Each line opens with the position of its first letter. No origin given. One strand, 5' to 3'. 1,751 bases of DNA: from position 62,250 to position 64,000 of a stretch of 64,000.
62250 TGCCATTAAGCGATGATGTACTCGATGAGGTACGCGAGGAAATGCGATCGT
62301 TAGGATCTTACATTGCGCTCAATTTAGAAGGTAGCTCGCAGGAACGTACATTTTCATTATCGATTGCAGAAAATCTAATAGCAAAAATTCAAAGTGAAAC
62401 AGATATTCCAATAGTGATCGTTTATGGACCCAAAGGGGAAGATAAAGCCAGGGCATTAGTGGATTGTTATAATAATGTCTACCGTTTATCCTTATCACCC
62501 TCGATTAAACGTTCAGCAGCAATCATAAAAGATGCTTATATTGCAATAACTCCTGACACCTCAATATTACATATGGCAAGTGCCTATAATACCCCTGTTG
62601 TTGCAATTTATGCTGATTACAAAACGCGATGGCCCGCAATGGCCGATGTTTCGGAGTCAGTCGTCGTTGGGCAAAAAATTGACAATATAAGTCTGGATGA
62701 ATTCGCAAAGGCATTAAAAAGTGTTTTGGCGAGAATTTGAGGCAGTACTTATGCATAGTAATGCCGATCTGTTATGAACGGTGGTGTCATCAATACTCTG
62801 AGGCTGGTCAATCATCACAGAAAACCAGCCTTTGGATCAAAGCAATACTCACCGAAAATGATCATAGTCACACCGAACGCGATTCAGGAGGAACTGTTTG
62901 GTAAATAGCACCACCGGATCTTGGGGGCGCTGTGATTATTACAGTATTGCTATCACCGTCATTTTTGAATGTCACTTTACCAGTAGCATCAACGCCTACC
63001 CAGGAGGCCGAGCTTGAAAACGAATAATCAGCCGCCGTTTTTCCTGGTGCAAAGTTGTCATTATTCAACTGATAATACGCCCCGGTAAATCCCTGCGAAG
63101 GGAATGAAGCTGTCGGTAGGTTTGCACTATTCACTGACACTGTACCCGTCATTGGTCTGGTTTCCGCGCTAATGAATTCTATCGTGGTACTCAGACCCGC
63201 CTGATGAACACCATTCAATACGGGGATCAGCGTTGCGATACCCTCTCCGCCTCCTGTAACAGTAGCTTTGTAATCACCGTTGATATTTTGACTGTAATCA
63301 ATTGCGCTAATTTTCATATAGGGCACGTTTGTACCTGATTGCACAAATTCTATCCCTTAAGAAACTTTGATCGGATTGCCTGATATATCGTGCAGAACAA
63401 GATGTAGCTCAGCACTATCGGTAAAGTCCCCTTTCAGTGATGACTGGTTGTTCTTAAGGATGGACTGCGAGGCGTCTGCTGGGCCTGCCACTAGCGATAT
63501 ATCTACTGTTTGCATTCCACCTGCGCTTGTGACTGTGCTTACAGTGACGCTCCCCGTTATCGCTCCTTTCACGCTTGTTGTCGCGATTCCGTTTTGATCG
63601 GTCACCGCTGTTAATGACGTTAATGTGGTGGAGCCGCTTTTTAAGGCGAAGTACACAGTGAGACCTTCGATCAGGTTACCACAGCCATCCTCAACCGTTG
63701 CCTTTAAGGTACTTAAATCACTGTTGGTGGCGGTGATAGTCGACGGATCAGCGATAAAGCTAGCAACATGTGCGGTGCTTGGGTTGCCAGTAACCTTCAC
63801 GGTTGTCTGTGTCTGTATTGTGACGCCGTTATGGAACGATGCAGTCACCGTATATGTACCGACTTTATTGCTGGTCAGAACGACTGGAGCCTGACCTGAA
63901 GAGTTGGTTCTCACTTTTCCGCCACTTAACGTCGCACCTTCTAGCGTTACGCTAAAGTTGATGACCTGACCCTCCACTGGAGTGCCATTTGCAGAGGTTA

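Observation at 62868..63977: In-frame protein-like ORF continuing past the yeeJ stop codon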

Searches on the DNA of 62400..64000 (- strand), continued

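Call 23: get_annotated_region(hit=H21, flank=8000)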
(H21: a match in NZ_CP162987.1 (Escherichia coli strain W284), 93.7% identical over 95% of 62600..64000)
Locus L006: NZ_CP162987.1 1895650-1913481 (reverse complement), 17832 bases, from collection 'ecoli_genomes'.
description: Escherichia coli strain W284 chromosome, complete genome
organism: Escherichia coli strain W284 (NCBI taxid 562)
replicon: chromosome; assembly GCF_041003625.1
host: Homo sapiens; source: rectal wipes; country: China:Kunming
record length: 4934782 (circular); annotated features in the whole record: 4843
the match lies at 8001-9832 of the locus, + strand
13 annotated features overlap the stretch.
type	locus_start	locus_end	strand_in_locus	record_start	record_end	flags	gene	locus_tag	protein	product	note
tRNA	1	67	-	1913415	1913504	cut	-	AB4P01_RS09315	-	tRNA-Ser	-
CDS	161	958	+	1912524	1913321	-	mtfA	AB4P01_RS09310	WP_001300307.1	DgsA anti-repressor MtfA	-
tRNA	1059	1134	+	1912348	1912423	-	-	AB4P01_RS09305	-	tRNA-Asn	-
CDS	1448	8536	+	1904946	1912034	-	-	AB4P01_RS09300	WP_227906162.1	Ig-like domain-containing protein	-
CDS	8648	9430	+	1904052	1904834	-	-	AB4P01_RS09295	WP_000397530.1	intimin C-type lectin domain-containing protein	-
CDS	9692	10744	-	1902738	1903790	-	-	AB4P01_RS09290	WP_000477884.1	glycosyltransferase family 9 protein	-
CDS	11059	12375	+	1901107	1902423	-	shiA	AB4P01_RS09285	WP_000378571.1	shikimate transporter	-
CDS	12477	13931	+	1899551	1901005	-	amn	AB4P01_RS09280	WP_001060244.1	AMP nucleosidase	-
CDS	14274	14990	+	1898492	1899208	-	yeeN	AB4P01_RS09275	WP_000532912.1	YebC/PmpR family DNA-binding transcriptional regulator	-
tRNA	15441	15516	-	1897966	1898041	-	-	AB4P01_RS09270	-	tRNA-Asn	-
CDS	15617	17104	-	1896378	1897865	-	yeeO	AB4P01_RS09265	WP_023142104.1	toxic metabolite efflux MATE transporter YeeO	-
tRNA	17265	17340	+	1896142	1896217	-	-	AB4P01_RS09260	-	tRNA-Asn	-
CDS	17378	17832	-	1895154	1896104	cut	cbl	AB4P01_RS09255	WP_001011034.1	HTH-type transcriptional regulator Cbl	-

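Call 29: get_annotated_region(hit=H78, flank=1300)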
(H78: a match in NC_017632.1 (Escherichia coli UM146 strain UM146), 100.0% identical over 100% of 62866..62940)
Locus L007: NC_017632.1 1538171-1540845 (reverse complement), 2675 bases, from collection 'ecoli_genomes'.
description: Escherichia coli UM146, complete sequence
organism: Escherichia coli UM146 strain UM146 (NCBI taxid 869729)
replicon: chromosome; assembly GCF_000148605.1
host: -; source: -; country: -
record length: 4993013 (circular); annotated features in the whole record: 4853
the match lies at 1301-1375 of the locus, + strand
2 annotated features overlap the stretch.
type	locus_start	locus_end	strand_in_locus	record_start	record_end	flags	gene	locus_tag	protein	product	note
CDS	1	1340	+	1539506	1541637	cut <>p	-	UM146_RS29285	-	Ig-like domain-containing protein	frameshifted; internal stop; incomplete; partial in the middle of a contig; missing N-terminus and C-terminus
CDS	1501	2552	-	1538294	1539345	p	-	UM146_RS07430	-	glycosyltransferase family 9 protein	frameshifted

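Call 30: get_annotated_region(hit=H85, flank=4500)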
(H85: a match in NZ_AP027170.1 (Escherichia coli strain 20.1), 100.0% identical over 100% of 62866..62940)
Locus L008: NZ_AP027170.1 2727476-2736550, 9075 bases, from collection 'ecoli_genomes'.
description: Escherichia coli strain 20.1 chromosome, complete genome
organism: Escherichia coli strain 20.1 (NCBI taxid 562)
replicon: chromosome; assembly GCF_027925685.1
host: Bos taurus; source: missing; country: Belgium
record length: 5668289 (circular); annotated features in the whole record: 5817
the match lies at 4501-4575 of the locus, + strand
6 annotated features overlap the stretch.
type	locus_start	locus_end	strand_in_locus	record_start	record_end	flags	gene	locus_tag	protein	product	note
CDS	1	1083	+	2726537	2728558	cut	fyuA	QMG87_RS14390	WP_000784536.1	siderophore yersiniabactin receptor FyuA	-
CDS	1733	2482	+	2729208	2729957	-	-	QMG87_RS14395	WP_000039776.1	inverse autotransporter beta domain-containing protein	-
CDS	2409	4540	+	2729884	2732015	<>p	-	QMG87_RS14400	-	Ig-like domain-containing protein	frameshifted; internal stop; incomplete; partial in the middle of a contig; missing N-terminus and C-terminus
CDS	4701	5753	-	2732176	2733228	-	-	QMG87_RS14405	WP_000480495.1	glycosyltransferase family 9 protein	-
CDS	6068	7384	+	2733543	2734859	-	shiA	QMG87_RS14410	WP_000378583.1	shikimate transporter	-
CDS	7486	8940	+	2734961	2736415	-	amn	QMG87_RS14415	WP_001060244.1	AMP nucleosidase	-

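Call 31: get_annotated_region(hit=H98, flank=1300)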
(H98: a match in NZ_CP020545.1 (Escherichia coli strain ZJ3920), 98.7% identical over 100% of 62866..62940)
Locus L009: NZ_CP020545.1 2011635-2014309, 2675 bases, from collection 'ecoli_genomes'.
description: Escherichia coli strain ZJ3920 chromosome, complete genome
organism: Escherichia coli strain ZJ3920 (NCBI taxid 562)
replicon: chromosome; assembly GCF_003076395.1
host: Homo sapiens; source: bile; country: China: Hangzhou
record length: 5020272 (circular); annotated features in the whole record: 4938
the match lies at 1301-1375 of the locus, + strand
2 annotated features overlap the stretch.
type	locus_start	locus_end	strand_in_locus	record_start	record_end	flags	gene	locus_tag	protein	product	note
CDS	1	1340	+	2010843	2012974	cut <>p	-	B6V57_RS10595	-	Ig-like domain-containing protein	frameshifted; incomplete; partial in the middle of a contig; missing N-terminus and C-terminus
CDS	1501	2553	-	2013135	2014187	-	-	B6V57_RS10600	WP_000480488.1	glycosyltransferase family 9 protein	-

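Call 32: get_annotated_region(hit=H100, flank=4500)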
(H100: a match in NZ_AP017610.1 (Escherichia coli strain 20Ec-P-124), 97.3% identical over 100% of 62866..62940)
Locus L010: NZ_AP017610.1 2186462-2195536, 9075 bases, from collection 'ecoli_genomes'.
description: Escherichia coli strain 20Ec-P-124 chromosome, complete genome
organism: Escherichia coli strain 20Ec-P-124 (NCBI taxid 562)
replicon: chromosome; assembly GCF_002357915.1
host: Sus scrofa; source: -; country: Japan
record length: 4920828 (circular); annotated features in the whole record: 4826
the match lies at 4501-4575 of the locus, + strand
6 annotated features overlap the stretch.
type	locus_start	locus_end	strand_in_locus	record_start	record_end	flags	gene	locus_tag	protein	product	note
CDS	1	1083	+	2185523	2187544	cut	fyuA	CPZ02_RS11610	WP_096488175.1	siderophore yersiniabactin receptor FyuA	-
CDS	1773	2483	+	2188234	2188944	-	-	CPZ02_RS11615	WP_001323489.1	inverse autotransporter beta domain-containing protein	-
CDS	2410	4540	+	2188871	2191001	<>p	-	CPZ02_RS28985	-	Ig-like domain-containing protein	frameshifted; internal stop; incomplete; partial in the middle of a contig; missing N-terminus and C-terminus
CDS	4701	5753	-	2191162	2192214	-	-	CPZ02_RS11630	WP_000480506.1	glycosyltransferase family 9 protein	-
CDS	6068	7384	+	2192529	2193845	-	shiA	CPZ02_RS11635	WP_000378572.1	shikimate transporter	-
CDS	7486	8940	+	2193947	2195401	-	amn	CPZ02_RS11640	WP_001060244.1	AMP nucleosidase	-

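Call 33: get_annotated_region(hit=H105, flank=4500)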
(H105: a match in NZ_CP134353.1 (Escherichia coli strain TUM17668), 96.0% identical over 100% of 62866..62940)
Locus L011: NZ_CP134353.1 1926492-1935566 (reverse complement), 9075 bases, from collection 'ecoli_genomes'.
description: Escherichia coli strain TUM17668 chromosome, complete genome
organism: Escherichia coli strain TUM17668 (NCBI taxid 562)
replicon: chromosome; assembly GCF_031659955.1
host: Homo sapiens; source: urine; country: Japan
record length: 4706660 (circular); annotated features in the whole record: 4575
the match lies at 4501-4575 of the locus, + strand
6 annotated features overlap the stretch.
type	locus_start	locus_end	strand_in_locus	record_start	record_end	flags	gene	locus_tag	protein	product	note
CDS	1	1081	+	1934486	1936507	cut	fyuA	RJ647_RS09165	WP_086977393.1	siderophore yersiniabactin receptor FyuA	-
CDS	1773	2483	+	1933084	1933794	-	-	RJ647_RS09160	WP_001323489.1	inverse autotransporter beta domain-containing protein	-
CDS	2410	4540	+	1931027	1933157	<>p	-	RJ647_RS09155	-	Ig-like domain-containing protein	frameshifted; incomplete; partial in the middle of a contig; missing N-terminus and C-terminus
CDS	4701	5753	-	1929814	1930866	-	-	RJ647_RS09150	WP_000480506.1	glycosyltransferase family 9 protein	-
CDS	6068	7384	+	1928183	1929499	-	shiA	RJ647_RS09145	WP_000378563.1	shikimate transporter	-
CDS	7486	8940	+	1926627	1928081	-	amn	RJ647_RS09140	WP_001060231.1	AMP nucleosidase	-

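Call 34: get_annotated_region(hit=H54, flank=4500)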
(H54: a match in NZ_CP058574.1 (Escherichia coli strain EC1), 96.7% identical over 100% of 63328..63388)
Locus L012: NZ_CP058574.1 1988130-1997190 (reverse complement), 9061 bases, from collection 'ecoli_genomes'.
description: Escherichia coli strain EC1 chromosome, complete genome
organism: Escherichia coli strain EC1 (NCBI taxid 562)
replicon: chromosome; assembly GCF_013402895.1
host: Homo sapiens; source: urinary tract; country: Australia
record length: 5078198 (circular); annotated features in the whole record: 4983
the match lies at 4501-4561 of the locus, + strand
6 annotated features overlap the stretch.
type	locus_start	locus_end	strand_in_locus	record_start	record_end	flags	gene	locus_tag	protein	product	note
CDS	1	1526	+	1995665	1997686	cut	fyuA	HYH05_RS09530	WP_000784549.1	siderophore yersiniabactin receptor FyuA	-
CDS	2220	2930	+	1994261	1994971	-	-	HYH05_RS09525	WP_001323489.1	inverse autotransporter beta domain-containing protein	-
CDS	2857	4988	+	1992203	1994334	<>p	-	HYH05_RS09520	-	Ig-like domain-containing protein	frameshifted; incomplete; partial in the middle of a contig; missing N-terminus and C-terminus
CDS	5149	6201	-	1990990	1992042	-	-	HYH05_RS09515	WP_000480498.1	glycosyltransferase family 9 protein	-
CDS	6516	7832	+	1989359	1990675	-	shiA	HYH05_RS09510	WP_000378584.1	shikimate transporter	-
CDS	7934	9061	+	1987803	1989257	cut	amn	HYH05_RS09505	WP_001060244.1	AMP nucleosidase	-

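Call 36: get_annotated_region(hit=H13, flank=300)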
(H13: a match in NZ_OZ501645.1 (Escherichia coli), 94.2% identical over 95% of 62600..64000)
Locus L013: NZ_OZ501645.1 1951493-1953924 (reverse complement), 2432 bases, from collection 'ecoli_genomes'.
description: Escherichia coli isolate NRZ101721 chromosome 1, complete sequence
organism: Escherichia coli (NCBI taxid 562)
replicon: chromosome; assembly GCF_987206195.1
host: Homo sapiens; source: urine; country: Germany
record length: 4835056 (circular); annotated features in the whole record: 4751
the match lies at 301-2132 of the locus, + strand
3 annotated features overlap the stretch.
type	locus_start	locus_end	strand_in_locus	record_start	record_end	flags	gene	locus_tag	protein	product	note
CDS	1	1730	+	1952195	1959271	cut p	yeeJ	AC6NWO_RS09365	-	inverse autotransporter adhesin YeeJ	internal stop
CDS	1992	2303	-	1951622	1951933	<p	-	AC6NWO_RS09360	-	glycosyltransferase family 9 protein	incomplete; partial in the middle of a contig; missing N-terminus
CDS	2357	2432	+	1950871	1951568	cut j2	-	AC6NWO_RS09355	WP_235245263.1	IS1-like element IS1A family transposase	programmed frameshift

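Call 37: get_annotated_region(hit=H28, flank=300)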
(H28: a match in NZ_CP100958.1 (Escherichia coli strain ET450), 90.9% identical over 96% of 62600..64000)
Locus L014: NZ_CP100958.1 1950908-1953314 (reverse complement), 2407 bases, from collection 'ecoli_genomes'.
description: Escherichia coli strain ET450 chromosome, complete genome
organism: Escherichia coli strain ET450 (NCBI taxid 562)
replicon: chromosome; assembly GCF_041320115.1
host: Hoplobatrachus rugulosus; source: feces; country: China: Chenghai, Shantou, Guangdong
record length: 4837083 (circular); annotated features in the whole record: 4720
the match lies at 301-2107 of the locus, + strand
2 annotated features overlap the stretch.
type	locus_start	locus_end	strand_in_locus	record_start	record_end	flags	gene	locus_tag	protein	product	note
CDS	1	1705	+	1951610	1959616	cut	-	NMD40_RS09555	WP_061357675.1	Ig-like domain-containing protein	-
CDS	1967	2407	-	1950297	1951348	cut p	-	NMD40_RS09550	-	glycosyltransferase family 9 protein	frameshifted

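Call 38: get_annotated_region(hit=H24, flank=300)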
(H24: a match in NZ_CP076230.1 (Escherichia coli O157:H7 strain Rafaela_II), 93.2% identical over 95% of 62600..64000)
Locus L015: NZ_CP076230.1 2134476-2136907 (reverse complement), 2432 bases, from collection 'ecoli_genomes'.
description: Escherichia coli O157:H7 strain Rafaela_II chromosome, complete genome
organism: Escherichia coli O157:H7 strain Rafaela_II (NCBI taxid 83334)
replicon: chromosome; assembly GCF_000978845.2
host: -; source: Rectal swab of live bovine cattle; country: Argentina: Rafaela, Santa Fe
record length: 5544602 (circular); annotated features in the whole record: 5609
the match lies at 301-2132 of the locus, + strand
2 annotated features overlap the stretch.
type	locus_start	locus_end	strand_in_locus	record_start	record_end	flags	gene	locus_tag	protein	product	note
CDS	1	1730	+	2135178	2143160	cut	-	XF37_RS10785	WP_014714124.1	inverse autotransporter adhesin-like protein YeeJ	-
CDS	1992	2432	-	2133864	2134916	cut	-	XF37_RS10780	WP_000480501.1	glycosyltransferase family 9 protein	-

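Call 46: search_rna_families(source=window, start=62400, end=64000, threshold=evalue, max_evalue=1)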
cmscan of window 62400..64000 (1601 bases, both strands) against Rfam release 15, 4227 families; matches with E-value up to 1: 1.
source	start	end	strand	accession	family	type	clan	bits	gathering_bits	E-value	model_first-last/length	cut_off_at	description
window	62771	62822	-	RF01145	sR14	Gene; snRNA; snoRNA; CD-box;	-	15.3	38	0.34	1-54/54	no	Small nucleolar RNA sR14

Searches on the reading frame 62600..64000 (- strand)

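Call 25: search_protein_families(library=pfam, proteins=[L002:9003-10427:+], max_evalue=0.01)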
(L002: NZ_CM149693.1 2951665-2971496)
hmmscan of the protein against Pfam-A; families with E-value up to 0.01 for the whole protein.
L002:9003-10427:+ (475 aa): 5 families
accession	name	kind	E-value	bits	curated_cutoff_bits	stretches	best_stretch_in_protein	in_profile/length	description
PF02369.22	Big_1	-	7.9e-30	103.3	34.9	2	80-169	3-92/93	Bacterial Ig-like domain (group 1)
PF09134.16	Invasin_D3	-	1.4e-22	80.5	33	3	79-172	5-98/98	Invasin, domain 3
PF21764.3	Invasin_D4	-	8.1e-05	23.5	27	1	287-344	3-59/88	Invasin, domain 4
PF18565.7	Glyco_hydro2_C5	-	0.002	18.4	32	0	82-112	4-34/103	Glycoside hydrolase family 2 C-terminal domain 5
PF07979.17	Intimin_C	-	0.0022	18.8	27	1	382-456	12-82/101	Intimin C-type lectin domain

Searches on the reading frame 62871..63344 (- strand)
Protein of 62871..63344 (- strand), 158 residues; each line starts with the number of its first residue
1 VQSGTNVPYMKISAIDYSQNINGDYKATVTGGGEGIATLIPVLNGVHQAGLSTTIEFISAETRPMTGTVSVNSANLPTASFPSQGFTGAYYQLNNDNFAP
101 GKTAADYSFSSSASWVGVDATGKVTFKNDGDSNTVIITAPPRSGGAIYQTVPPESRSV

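Call 25: search_protein_families(library=pfam, proteins=[window:62871-63344:-], max_evalue=0.01)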
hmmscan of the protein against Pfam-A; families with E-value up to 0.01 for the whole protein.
window:62871-63344:- (158 aa): 2 families
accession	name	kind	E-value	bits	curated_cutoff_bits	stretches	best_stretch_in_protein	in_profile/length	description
PF21764.3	Invasin_D4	-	6.5e-07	30.2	27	1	69-142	3-77/88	Invasin, domain 4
PF09134.16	Invasin_D3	-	0.00014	22.7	33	1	17-58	55-96/98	Invasin, domain 3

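Call 45: list_cluster_members(proteins=[window:62871-63344:-])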
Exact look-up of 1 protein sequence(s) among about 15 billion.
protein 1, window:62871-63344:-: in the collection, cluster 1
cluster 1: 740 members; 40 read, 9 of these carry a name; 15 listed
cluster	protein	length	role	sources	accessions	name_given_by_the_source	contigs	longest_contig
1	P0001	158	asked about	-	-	TPA: invasin [Escherichia coli] | Invasin n=12 Tax=Enterobacterales TaxID=91347 RepID=A0A061YH84_ECOLX | Hypothetical protein c2440 [Escherichia coli CFT073]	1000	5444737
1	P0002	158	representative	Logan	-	-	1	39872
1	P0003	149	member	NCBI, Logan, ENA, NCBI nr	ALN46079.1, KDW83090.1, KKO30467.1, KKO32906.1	hypothetical protein JFJ81_18665 [Escherichia coli] | invasin [Escherichia coli]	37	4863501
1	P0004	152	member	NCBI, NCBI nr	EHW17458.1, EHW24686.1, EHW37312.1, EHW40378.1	hypothetical protein ECDEC10B_3086 [Escherichia coli DEC10B] | hypothetical protein ECDEC8C_3169 [Escherichia coli DEC8C]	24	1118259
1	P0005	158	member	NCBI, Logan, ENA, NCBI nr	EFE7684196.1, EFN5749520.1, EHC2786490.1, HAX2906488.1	invasin [Escherichia coli]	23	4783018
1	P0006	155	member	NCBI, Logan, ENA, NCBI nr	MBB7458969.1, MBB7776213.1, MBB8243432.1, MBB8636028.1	hypothetical protein HEM54_002430 [Escherichia coli] | hypothetical protein [Escherichia coli]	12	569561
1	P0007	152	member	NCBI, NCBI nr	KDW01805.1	hypothetical protein AB85_2387 [Escherichia coli 2-156-04_S3_C1]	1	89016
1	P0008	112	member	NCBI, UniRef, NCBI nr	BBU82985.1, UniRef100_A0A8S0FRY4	hypothetical protein EIMP300_43850 [Escherichia coli] | Invasin domain-containing protein n=1 Tax=Escherichia coli TaxID=562 ...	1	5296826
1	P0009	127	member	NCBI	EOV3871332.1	hypothetical protein ACOPYW_004261, partial [Escherichia coli]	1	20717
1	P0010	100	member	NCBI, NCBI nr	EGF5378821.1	invasin, partial [Escherichia coli] | invasin [Escherichia coli]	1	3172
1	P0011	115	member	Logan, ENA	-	-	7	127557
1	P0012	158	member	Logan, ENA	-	-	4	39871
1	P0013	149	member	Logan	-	-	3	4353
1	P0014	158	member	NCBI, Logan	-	-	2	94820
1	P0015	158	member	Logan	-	-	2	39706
